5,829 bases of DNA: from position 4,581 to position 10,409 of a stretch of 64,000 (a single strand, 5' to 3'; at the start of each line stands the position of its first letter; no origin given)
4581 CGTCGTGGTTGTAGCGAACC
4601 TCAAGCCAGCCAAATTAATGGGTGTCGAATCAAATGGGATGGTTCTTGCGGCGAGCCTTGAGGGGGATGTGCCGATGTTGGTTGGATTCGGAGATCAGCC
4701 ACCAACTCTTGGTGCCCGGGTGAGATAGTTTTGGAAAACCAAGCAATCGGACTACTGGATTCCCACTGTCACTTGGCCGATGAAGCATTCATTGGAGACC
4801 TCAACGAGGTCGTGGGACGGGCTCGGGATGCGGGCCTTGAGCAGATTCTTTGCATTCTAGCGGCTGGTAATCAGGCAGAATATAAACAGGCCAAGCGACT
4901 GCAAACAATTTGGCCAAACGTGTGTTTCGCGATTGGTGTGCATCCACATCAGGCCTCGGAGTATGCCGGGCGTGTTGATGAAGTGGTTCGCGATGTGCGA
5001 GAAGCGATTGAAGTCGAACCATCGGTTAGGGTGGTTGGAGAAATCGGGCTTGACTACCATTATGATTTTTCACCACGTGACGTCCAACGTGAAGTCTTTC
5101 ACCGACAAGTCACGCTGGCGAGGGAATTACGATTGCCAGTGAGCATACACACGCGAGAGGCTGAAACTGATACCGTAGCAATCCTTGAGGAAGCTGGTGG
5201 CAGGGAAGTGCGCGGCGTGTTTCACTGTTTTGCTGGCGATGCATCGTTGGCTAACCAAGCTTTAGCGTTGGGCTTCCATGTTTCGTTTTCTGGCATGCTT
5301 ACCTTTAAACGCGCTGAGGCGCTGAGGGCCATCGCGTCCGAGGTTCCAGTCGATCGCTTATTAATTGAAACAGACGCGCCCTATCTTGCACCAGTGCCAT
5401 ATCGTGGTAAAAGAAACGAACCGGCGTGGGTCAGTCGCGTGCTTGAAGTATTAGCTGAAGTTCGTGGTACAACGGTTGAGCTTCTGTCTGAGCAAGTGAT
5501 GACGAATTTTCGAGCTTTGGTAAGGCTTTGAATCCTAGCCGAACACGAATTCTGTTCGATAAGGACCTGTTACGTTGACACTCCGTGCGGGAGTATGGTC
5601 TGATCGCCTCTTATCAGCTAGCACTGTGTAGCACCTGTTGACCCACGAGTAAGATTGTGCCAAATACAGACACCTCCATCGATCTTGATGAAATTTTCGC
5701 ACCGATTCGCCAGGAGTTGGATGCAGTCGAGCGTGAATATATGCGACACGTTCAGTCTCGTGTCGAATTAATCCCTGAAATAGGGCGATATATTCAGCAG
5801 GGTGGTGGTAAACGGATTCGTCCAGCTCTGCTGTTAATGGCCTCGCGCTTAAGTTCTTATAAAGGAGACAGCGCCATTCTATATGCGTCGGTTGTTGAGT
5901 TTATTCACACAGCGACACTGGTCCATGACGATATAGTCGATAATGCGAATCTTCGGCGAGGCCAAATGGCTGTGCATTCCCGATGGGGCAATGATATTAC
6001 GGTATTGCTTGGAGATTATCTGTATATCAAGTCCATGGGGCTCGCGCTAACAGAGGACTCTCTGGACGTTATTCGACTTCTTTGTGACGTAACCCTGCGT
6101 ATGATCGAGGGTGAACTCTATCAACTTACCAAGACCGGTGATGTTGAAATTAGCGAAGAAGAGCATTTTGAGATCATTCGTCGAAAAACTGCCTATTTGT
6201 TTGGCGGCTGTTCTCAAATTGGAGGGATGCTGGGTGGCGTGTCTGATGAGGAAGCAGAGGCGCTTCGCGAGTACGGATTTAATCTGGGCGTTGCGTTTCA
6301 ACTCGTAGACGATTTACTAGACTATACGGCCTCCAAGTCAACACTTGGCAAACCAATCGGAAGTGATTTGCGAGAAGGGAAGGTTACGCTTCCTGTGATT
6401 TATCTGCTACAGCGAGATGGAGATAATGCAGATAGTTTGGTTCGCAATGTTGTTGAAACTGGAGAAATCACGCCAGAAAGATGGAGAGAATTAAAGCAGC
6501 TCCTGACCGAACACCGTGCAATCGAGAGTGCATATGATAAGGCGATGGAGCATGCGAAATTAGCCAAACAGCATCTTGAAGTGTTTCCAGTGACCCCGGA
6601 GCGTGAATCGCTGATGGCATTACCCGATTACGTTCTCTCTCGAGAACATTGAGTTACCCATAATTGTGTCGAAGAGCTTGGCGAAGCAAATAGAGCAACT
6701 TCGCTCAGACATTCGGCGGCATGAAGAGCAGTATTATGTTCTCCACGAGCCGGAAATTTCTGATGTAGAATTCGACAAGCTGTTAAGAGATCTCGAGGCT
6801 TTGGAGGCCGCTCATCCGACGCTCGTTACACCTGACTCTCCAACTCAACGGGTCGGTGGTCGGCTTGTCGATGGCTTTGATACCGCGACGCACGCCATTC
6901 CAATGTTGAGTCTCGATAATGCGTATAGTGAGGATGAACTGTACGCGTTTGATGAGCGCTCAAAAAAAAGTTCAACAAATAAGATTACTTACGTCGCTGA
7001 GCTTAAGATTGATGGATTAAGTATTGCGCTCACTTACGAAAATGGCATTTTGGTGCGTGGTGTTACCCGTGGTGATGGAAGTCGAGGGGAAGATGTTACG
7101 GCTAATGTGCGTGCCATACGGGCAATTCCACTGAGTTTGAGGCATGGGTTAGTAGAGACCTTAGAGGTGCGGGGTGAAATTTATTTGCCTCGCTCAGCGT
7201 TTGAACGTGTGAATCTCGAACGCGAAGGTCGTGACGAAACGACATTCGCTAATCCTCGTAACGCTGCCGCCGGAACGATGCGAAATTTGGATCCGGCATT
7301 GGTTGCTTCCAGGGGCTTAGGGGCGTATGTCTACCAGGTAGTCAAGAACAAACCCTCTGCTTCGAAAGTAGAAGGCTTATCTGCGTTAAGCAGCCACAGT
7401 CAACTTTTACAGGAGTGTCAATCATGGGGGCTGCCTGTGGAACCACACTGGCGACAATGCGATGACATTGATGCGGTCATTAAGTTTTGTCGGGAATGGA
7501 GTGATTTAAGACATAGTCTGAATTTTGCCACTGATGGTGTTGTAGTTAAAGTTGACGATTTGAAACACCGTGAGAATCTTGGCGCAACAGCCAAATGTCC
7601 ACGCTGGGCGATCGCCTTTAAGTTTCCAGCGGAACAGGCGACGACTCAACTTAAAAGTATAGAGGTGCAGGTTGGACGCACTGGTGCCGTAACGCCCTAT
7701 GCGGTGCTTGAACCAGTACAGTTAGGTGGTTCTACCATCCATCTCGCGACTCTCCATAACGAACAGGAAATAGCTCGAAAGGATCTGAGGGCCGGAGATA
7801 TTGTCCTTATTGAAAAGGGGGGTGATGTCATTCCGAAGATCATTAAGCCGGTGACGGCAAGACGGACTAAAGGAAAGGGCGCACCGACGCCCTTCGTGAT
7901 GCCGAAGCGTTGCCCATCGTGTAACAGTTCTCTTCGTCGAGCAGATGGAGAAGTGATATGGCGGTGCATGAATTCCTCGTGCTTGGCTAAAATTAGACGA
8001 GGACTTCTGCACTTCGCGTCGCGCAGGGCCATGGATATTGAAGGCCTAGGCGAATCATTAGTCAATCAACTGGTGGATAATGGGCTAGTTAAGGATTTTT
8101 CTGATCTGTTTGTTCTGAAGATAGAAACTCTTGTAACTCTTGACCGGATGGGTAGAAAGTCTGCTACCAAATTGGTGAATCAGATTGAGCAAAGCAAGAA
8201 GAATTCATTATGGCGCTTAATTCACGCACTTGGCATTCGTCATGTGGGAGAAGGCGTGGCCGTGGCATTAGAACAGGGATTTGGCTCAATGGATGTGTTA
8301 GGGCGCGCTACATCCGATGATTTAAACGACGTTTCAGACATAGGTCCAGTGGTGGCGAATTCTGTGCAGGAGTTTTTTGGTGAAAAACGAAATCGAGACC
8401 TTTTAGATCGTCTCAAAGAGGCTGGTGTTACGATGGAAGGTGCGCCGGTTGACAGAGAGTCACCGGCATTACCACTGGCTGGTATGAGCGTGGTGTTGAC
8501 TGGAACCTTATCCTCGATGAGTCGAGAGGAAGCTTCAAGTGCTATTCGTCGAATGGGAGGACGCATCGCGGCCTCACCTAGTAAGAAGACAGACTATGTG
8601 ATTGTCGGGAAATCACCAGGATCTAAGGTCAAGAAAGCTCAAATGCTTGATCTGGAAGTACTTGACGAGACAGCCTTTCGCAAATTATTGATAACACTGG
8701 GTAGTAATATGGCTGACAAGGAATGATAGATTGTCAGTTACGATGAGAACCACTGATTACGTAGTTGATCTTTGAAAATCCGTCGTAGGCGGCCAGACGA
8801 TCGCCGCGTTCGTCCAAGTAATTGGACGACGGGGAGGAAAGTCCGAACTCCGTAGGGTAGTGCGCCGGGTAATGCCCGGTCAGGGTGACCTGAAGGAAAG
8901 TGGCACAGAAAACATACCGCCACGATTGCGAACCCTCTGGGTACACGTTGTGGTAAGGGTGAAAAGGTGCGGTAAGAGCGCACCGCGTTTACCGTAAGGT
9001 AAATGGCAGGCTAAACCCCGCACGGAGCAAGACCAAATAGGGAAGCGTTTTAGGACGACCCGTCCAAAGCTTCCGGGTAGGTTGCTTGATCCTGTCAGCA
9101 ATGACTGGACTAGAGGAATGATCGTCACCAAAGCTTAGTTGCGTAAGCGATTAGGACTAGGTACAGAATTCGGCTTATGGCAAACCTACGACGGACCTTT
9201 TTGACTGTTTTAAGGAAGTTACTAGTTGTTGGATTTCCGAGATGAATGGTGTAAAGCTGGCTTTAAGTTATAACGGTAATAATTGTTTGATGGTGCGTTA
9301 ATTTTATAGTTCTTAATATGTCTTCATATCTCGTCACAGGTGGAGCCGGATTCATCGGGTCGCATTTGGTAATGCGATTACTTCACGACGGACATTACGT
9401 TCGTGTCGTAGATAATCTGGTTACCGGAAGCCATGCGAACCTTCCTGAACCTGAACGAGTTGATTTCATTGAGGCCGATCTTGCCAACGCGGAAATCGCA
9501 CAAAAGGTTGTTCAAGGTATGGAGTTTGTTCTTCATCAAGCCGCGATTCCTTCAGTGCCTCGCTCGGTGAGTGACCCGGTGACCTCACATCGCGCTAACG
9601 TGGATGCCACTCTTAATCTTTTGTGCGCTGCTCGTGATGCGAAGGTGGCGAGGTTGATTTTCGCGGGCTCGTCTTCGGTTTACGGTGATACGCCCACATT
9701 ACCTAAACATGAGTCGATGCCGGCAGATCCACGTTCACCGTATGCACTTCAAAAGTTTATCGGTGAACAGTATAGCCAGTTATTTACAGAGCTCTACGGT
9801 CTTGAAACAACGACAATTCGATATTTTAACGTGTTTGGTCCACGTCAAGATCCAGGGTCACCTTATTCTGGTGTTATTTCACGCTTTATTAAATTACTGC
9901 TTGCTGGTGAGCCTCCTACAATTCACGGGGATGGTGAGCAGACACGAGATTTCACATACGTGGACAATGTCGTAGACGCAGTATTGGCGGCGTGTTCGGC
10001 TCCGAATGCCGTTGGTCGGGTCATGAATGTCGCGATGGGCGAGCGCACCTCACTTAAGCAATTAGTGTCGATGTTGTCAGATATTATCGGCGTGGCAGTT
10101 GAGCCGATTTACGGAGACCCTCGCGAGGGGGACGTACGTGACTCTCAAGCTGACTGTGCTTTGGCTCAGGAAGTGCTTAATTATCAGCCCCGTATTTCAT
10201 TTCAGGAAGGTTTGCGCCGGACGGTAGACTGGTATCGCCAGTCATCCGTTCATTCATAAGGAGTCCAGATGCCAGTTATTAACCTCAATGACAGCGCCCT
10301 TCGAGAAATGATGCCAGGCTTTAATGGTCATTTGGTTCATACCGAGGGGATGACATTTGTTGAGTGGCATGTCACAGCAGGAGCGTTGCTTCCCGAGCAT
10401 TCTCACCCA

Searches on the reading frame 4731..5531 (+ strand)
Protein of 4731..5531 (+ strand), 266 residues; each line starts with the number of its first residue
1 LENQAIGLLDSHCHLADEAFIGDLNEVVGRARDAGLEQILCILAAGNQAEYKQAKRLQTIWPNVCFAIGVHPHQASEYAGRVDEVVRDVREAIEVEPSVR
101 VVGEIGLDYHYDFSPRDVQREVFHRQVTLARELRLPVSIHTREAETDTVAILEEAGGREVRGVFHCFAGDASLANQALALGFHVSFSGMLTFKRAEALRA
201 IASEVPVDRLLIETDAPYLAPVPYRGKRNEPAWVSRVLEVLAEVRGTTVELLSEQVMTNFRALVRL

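Call 43: search_protein_families(library=pfam, proteins=[window:4731-5531:+], max_evalue=0.00001)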
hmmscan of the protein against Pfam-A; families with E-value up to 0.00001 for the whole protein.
window:4731-5531:+ (266 aa): 1 family
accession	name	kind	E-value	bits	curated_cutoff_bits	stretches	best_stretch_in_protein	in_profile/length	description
PF01026.27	TatD_DNase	-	6.2e-77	258.8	27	1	10-263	2-251/253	TatD related DNase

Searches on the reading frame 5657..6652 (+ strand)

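Call 43: search_protein_families(library=pfam, proteins=[window:5657-6652:+], max_evalue=0.00001)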
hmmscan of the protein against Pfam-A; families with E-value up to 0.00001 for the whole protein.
window:5657-6652:+ (331 aa): 1 family
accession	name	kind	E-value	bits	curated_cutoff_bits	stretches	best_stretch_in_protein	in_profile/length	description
PF00348.22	polyprenyl_synt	-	3.9e-71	239.7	27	1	37-275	2-243/251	Polyprenyl synthetase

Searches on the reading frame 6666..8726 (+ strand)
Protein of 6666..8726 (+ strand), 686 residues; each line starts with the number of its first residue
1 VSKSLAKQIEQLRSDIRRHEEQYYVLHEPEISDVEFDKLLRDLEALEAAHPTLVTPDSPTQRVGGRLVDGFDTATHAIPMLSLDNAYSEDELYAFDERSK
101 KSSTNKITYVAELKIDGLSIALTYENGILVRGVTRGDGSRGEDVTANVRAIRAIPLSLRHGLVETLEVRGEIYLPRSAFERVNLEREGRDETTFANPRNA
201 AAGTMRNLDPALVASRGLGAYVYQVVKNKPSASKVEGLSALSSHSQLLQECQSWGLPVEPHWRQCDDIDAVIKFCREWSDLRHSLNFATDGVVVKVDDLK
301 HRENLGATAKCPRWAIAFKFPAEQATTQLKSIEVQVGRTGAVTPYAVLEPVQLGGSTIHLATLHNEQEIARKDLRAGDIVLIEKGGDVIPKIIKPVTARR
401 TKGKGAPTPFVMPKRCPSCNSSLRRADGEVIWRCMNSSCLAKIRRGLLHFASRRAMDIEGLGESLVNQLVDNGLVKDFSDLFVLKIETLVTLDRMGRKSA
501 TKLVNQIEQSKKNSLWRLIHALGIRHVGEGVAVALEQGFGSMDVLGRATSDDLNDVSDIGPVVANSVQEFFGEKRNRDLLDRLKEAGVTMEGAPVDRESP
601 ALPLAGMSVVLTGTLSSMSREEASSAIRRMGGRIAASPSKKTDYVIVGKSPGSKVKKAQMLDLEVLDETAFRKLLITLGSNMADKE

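Call 43: search_protein_families(library=pfam, proteins=[window:6666-8726:+], max_evalue=0.00001)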
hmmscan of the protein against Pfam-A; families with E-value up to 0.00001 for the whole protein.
window:6666-8726:+ (686 aa): 7 families
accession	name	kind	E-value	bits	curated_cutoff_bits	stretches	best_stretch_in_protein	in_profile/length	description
PF01653.23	DNA_ligase_aden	-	1.5e-89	300.3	27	1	71-323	4-253/253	NAD-dependent DNA ligase adenylation domain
PF03120.22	DNA_ligase_OB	-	1.5e-32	111.7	32.9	1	326-402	1-77/79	NAD-dependent DNA ligase OB-fold domain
PF12826.13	HHH_2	-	1.6e-20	73.5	27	1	517-579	1-63/64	Helix-hairpin-helix motif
PF00533.33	BRCT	-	3.6e-13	50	21.3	1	602-671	4-74/78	BRCA1 C Terminus (BRCT) domain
PF03119.21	DNA_ligase_ZBD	-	1.7e-09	37.8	25.8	1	415-439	1-25/27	NAD-dependent DNA ligase C4 zinc finger domain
PF14520.12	HHH_5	-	1e-06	29.5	27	0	456-507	5-55/57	Helix-hairpin-helix domain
PF22745.1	Nlig-Ia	-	2.4e-06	28.6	27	1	6-55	3-52/92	DNA ligase-like, N-terminal NAD+-binding domain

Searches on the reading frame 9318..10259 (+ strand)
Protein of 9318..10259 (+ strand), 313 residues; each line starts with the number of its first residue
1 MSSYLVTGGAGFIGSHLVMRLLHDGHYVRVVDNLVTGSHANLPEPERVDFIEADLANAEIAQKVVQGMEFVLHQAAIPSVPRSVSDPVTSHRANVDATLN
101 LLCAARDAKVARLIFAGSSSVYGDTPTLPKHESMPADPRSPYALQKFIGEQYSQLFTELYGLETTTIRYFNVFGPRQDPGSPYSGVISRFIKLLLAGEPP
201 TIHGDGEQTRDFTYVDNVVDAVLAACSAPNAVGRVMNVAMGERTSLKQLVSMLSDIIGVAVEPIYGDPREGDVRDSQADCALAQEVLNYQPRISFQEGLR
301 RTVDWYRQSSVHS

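Call 43: search_protein_families(library=pfam, proteins=[window:9318-10259:+], max_evalue=0.00001)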
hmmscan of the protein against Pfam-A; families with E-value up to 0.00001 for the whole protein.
window:9318-10259:+ (313 aa): 8 families
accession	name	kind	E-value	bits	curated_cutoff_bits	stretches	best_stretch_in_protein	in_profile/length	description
PF01370.27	Epimerase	-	4.5e-63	213.3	20.9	1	5-239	2-240/240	NAD dependent epimerase/dehydratase family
PF16363.11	GDP_Man_Dehyd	-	5.9e-52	177.6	27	1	5-302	1-332/332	GDP-mannose 4,6 dehydratase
PF01073.25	3Beta_HSD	-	6.1e-23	81.7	22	1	5-225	1-228/280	3-beta hydroxysteroid dehydrogenase/isomerase family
PF02719.21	Polysacc_synt_2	-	3.1e-12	46.7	20.2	1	5-261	2-251/293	Polysaccharide biosynthesis protein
PF13460.12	NAD_binding_10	-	1.5e-10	41.6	27.2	1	8-127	1-107/184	NAD(P)H-binding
PF07993.18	NAD_binding_4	-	1.7e-09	37.7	20.1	0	47-222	62-258/258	Male sterility protein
PF04321.23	RmlD_sub_bind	-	3.3e-09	36.7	27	1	5-228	4-199/287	RmlD substrate binding domain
PF05368.20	NmrA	-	6.8e-07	29.6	27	1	5-118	6-107/298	NmrA-like family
